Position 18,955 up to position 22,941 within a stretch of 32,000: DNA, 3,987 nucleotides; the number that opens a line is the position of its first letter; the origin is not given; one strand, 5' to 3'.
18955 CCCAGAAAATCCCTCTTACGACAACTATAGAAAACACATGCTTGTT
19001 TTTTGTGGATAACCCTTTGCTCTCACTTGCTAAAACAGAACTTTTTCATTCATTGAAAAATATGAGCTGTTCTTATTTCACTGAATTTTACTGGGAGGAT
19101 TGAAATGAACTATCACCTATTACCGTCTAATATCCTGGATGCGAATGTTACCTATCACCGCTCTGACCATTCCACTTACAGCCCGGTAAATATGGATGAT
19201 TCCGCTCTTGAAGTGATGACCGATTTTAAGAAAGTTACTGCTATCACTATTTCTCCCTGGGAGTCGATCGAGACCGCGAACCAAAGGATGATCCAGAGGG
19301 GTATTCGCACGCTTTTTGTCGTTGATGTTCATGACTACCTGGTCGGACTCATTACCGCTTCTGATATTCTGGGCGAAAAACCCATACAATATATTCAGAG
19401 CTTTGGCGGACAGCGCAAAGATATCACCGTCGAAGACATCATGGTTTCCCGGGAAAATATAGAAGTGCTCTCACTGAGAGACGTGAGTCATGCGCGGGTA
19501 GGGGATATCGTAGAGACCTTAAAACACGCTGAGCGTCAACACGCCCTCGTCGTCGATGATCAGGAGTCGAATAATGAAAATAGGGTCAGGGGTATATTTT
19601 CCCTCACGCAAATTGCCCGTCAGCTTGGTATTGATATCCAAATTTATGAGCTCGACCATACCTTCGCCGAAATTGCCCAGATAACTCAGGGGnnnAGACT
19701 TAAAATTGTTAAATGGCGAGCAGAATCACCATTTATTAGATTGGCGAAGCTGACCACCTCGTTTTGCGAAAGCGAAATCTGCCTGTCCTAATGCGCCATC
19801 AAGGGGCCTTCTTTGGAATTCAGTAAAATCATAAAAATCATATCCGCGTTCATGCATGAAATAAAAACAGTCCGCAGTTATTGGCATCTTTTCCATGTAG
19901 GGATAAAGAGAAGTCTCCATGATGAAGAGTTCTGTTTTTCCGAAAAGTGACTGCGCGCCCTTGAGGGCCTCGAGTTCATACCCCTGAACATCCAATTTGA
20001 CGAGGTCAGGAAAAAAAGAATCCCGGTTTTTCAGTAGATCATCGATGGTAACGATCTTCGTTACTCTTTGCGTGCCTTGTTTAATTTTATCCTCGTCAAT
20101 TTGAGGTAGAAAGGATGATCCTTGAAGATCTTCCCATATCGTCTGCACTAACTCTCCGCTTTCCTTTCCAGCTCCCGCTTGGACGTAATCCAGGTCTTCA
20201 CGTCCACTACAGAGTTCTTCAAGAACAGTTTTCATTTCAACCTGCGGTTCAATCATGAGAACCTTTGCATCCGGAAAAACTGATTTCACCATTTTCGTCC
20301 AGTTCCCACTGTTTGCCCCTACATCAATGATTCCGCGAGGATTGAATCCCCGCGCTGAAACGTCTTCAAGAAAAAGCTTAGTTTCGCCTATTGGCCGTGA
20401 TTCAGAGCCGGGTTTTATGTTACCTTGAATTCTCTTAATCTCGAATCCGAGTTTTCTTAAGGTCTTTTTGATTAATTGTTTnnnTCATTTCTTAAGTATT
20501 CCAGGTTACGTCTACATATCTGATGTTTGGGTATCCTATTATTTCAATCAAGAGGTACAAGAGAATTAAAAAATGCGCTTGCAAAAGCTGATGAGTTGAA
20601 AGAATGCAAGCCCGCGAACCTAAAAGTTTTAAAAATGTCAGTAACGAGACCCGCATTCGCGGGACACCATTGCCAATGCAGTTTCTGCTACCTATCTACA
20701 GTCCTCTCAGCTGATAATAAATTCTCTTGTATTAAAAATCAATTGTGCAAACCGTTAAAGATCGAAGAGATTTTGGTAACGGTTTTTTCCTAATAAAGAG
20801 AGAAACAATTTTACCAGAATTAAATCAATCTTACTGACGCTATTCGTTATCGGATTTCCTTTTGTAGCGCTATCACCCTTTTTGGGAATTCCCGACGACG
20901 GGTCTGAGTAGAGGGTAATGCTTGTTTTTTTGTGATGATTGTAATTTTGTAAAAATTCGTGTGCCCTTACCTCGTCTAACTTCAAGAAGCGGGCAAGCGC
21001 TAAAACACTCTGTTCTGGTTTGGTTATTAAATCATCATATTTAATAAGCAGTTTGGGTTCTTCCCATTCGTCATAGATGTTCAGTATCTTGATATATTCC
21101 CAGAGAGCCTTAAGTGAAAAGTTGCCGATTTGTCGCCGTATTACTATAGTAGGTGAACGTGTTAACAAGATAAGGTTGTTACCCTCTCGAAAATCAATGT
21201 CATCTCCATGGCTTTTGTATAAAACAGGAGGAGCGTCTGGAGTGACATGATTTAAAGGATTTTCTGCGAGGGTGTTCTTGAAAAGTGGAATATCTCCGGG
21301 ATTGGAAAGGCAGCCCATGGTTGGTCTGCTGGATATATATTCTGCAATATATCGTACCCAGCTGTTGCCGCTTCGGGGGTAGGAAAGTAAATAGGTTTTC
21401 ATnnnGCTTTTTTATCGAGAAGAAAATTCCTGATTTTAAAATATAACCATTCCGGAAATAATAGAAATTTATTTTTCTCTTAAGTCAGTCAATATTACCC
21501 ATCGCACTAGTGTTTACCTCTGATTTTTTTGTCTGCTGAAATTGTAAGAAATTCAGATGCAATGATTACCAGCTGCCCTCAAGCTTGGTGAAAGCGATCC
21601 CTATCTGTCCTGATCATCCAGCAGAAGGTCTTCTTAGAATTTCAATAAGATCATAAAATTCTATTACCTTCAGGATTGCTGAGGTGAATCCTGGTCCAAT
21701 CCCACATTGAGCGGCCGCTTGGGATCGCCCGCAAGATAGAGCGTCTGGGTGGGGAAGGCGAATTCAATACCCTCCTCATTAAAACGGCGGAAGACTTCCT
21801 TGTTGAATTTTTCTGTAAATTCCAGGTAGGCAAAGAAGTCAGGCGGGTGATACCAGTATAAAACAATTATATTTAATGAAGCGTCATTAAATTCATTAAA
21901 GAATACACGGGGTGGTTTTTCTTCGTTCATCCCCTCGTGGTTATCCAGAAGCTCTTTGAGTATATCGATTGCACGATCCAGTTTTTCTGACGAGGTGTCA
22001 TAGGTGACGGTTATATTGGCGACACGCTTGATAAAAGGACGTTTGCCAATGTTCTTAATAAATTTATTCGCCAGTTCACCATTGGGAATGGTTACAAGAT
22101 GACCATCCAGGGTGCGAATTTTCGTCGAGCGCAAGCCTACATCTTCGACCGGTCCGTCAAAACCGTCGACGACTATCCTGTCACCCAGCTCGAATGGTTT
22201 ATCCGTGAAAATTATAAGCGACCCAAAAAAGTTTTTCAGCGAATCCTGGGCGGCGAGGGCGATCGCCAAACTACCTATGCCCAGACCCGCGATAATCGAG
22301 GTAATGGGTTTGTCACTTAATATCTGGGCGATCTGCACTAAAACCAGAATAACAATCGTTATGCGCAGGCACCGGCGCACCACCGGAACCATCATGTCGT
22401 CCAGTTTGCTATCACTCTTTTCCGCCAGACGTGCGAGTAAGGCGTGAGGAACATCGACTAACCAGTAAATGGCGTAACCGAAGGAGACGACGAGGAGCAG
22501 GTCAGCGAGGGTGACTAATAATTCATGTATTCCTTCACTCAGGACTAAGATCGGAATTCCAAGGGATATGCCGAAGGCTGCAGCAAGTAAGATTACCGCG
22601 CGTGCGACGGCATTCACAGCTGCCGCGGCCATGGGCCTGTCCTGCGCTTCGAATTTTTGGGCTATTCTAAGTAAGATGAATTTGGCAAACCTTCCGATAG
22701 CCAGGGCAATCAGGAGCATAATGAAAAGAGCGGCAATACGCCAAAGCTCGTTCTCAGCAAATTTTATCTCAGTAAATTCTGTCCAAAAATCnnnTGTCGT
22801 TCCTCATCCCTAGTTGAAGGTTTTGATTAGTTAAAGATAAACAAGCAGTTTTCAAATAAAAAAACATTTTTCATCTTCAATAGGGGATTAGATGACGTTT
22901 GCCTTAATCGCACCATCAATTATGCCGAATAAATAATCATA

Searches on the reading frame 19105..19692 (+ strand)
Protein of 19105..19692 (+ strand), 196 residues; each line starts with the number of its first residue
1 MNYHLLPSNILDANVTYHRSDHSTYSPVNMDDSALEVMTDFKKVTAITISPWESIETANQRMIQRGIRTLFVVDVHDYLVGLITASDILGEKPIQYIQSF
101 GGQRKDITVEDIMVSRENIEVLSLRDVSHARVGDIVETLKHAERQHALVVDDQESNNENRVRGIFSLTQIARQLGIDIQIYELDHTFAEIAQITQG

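Call 58: search_protein_families(library=pfam, proteins=[window:19105-19692:+], max_evalue=0.001)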
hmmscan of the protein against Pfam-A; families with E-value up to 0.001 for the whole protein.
window:19105-19692:+ (196 aa): 1 family
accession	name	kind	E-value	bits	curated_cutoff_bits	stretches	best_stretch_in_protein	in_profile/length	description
PF00571.33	CBS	-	3.2e-11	43.8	24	1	47-90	10-53/57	CBS domain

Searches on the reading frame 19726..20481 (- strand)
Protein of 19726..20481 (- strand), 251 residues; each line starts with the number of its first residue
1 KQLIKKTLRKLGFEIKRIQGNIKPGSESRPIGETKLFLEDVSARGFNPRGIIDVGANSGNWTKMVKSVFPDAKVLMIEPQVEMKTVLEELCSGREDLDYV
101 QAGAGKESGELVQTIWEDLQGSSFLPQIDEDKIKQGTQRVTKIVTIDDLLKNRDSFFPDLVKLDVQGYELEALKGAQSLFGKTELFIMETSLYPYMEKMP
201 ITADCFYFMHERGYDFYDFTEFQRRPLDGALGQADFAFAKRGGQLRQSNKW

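Call 58: search_protein_families(library=pfam, proteins=[window:19726-20481:-], max_evalue=0.001)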
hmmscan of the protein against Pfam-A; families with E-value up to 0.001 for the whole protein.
window:19726-20481:- (251 aa): 1 family
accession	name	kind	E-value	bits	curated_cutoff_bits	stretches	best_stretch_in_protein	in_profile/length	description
PF05050.19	Methyltransf_21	-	2.3e-14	54.3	22.7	1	53-216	1-173/173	Methyltransferase FkbM domain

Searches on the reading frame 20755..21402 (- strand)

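Call 58: search_protein_families(library=pfam, proteins=[window:20755-21402:-], max_evalue=0.001)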
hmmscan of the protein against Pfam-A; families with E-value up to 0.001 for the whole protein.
window:20755-21402:- (215 aa): 1 family
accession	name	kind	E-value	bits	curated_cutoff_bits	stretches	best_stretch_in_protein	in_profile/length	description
PF00685.33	Sulfotransfer_1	-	1.4e-05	25.1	22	0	114-171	152-214/255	Sulfotransferase domain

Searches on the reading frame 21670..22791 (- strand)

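Call 58: search_protein_families(library=pfam, proteins=[window:21670-22791:-], max_evalue=0.001)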
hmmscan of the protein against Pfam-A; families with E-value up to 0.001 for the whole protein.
window:21670-22791:- (373 aa): 3 families
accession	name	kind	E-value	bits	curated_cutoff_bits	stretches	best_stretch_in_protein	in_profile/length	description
PF00924.24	MS_channel_2nd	-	4.9e-23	81.4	20.2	1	183-248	1-66/68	Mechanosensitive ion channel, beta-domain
PF21082.3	MS_channel_3rd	-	5.4e-17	62.4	21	1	258-344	3-88/88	Mechanosensitive ion channel MscS, C-terminal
PF21088.3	MS_channel_1st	-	0.00058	20.2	23.1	1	145-182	7-42/42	Mechanosensitive ion channel, transmembrane helices 2/3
